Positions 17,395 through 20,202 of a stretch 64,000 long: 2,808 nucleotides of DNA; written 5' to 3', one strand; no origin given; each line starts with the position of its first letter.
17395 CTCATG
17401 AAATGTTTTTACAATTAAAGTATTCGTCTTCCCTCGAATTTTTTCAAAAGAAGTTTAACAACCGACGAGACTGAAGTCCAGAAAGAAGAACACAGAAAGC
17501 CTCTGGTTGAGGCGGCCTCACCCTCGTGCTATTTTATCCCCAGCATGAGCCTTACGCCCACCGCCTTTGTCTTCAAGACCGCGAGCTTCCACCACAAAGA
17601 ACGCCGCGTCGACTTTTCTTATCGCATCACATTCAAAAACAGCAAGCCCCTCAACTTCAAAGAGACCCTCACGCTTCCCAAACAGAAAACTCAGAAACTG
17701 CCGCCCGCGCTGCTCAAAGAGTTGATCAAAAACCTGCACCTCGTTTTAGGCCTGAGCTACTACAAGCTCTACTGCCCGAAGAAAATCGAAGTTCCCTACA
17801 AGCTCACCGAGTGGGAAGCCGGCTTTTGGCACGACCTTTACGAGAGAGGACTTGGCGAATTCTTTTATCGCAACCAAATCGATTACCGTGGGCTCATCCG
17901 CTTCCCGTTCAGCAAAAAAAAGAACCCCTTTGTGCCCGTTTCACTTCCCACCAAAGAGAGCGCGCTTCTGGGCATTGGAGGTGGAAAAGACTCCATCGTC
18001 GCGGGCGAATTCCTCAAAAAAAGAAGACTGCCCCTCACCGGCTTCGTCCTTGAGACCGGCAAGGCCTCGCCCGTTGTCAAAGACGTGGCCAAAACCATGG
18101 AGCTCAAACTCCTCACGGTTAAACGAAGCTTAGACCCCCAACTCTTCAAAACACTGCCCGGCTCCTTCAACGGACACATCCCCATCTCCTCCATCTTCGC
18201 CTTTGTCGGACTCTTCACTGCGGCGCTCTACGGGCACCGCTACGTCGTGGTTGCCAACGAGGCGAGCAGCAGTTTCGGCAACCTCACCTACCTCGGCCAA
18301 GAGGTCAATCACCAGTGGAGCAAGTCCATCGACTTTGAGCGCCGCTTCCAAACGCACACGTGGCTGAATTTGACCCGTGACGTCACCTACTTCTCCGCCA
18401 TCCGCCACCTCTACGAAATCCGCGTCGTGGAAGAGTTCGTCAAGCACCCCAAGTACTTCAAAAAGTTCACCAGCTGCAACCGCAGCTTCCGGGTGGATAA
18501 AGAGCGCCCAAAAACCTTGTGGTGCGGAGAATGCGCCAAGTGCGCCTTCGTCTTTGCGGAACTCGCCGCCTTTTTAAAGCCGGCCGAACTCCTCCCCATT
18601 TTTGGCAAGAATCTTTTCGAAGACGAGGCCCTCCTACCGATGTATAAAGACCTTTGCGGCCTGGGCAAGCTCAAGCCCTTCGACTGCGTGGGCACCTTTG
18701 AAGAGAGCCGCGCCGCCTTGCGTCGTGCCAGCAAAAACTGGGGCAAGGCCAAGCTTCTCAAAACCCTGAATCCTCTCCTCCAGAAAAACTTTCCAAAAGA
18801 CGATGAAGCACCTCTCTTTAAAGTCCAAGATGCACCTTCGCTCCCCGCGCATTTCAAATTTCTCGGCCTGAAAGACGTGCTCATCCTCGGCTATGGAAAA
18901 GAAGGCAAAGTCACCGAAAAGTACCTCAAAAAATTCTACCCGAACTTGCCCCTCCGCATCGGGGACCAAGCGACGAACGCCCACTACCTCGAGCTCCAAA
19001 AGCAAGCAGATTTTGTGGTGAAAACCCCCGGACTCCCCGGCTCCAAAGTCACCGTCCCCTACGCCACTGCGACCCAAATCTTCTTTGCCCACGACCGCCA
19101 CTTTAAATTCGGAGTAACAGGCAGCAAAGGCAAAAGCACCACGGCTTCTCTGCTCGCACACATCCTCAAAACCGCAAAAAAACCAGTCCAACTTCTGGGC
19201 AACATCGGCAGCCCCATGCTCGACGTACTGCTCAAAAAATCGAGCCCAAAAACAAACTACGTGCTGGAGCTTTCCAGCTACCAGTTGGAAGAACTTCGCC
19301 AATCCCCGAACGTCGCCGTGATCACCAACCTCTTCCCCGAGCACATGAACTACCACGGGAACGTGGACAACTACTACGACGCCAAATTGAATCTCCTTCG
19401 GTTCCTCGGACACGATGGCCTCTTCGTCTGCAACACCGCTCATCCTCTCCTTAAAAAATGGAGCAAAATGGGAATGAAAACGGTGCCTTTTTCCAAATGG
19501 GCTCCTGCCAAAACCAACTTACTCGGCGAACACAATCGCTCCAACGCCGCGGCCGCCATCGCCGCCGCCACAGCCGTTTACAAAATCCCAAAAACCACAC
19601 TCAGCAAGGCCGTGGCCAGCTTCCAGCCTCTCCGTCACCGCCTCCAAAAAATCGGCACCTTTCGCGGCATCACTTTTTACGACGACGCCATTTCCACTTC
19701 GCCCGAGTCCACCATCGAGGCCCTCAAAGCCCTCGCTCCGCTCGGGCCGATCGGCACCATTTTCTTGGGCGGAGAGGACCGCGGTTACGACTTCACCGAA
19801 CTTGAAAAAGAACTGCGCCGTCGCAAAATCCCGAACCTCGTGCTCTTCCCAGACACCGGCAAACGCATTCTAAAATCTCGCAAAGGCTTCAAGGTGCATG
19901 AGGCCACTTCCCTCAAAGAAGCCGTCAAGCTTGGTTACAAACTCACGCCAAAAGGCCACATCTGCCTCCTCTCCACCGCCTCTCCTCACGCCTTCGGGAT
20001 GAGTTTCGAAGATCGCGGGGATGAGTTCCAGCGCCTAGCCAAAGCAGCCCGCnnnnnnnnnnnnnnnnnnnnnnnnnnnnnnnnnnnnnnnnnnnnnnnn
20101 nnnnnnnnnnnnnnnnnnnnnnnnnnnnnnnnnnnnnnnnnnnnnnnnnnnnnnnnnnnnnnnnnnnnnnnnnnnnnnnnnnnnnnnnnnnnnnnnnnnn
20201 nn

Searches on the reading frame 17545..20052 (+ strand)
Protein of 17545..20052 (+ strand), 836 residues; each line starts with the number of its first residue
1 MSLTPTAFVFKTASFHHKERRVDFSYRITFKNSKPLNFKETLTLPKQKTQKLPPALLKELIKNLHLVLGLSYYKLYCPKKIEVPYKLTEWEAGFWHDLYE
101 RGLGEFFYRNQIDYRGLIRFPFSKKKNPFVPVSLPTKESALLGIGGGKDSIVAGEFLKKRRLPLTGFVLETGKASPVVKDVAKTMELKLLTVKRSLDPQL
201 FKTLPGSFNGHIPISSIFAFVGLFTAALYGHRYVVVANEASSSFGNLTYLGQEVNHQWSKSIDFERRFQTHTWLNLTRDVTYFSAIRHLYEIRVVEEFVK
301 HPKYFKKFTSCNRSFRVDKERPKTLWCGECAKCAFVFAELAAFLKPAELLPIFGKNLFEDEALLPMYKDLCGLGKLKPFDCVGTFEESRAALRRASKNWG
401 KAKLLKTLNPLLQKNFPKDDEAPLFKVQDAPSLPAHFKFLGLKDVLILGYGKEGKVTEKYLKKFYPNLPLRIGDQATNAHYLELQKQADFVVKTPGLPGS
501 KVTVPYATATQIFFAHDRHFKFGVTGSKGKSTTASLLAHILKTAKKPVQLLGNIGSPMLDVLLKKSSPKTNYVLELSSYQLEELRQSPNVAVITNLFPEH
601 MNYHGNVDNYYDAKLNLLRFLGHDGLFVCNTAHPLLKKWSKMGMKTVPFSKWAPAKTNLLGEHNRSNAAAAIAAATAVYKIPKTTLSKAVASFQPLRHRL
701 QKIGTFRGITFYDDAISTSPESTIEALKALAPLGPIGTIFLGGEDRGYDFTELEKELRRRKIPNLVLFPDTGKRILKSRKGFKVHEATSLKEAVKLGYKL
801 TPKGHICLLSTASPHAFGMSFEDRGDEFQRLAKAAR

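Call 11: search_protein_families(library=pfam, proteins=[window:17545-20052:+], max_evalue=0.001)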
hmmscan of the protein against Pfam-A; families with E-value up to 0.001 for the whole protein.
window:17545-20052:+ (836 aa): 2 families
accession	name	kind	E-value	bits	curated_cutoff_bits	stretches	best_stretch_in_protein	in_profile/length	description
PF08245.18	Mur_ligase_M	-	1.2e-26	94.4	24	1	524-651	1-147/200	Mur ligase middle domain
PF02875.26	Mur_ligase_C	-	5.1e-07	31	28.4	1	698-809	1-123/127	Mur ligase, glutamate ligase domain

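Call 19: find_related_loci(query=window:17545-20052:+, collection=genome_contigs, flank=10000)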
Query window:17545-20052:+ (836 aa) in genome_contigs; peptide patterns used: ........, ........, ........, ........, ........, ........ (x = any residue, [..] = any of these).
183 stretches matched a pattern; 58 encode a relative of the query (tblastn E <= 1e-3); 58 distinct loci.
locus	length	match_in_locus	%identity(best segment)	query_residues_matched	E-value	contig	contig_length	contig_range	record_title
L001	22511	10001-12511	70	3-833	0e+0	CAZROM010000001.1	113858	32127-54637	MAG TPA_asm: uncultured Candidatus Peribacteria bacterium isolate SRP278252_co1_824 genome assembly, contig: NODE_161_le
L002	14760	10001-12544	65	1-834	0e+0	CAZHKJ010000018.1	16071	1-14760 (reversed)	MAG TPA_asm: uncultured Candidatus Peribacteria bacterium isolate SRP286056_co1_480 genome assembly, contig: NODE_4429_l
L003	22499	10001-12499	50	3-833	0e+0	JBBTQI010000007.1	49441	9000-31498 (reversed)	MAG: Patescibacteria group bacterium isolate H43-bin163_1 H43_bin163_1_000000000007, whole genome shotgun sequence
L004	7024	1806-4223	50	6-833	0e+0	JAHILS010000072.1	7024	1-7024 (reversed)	MAG: Patescibacteria group bacterium isolate KR13_N2.mb.36 KR13_N2.mb.36_k141_359565, whole genome shotgun sequence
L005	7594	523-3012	48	1-833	0e+0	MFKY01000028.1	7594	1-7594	MAG: Candidatus Kaiserbacteria bacterium RIFCSPHIGHO2_01_FULL_55_37 rifcsphigho2_01_scaffold_28316, whole genome shotgun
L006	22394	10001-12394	50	6-828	0e+0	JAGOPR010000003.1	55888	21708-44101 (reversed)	MAG: Candidatus Paceibacterota bacterium isolate Gw_Eff_bin_137 Gw_Eff_862_length_55888_cov_17.816431, whole genome shot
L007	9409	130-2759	41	4-829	2e-141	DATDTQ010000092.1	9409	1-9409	MAG TPA_asm: Candidatus Peribacteraceae bacterium isolate SMAG_U8035 k141_919741, whole genome shotgun sequence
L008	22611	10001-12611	37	6-832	1e-69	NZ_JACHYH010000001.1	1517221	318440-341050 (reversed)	Luteibacter sp. Sphag1AF Ga0365392_01, whole genome shotgun sequence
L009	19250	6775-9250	41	55-832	5e-69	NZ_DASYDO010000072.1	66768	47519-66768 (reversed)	MAG: Luteibacter sp. isolate SMAG_U4961 k141_1859351, whole genome shotgun sequence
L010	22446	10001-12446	40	65-832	1e-68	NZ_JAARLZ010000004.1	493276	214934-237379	Luteibacter anthropi strain CCUG 25036 NODE_4_length_493276_cov_41.615750, whole genome shotgun sequence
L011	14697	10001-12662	37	25-832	2e-67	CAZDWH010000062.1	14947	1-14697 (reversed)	MAG TPA_asm: uncultured Rhodanobacteraceae bacterium isolate binchicken_co185_146 genome assembly, contig: NODE_5930_len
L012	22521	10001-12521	37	36-832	5e-67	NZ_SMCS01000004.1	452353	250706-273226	Luteibacter rhizovicinus strain LP_13_YM Ga0304825_104, whole genome shotgun sequence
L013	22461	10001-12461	38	61-832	1e-95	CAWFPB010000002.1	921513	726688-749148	MAG: uncultured Gammaproteobacteria bacterium isolate MFD05684.bin.1.113 genome assembly, contig: contig_25535, whole ge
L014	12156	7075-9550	40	57-832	2e-65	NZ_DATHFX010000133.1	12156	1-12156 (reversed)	MAG: Pinirhizobacter sp. isolate SMAG_U12458 k141_261832, whole genome shotgun sequence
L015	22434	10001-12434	41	69-832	4e-65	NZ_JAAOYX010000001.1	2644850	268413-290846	Luteibacter sp. SG786 Ga0372476_01, whole genome shotgun sequence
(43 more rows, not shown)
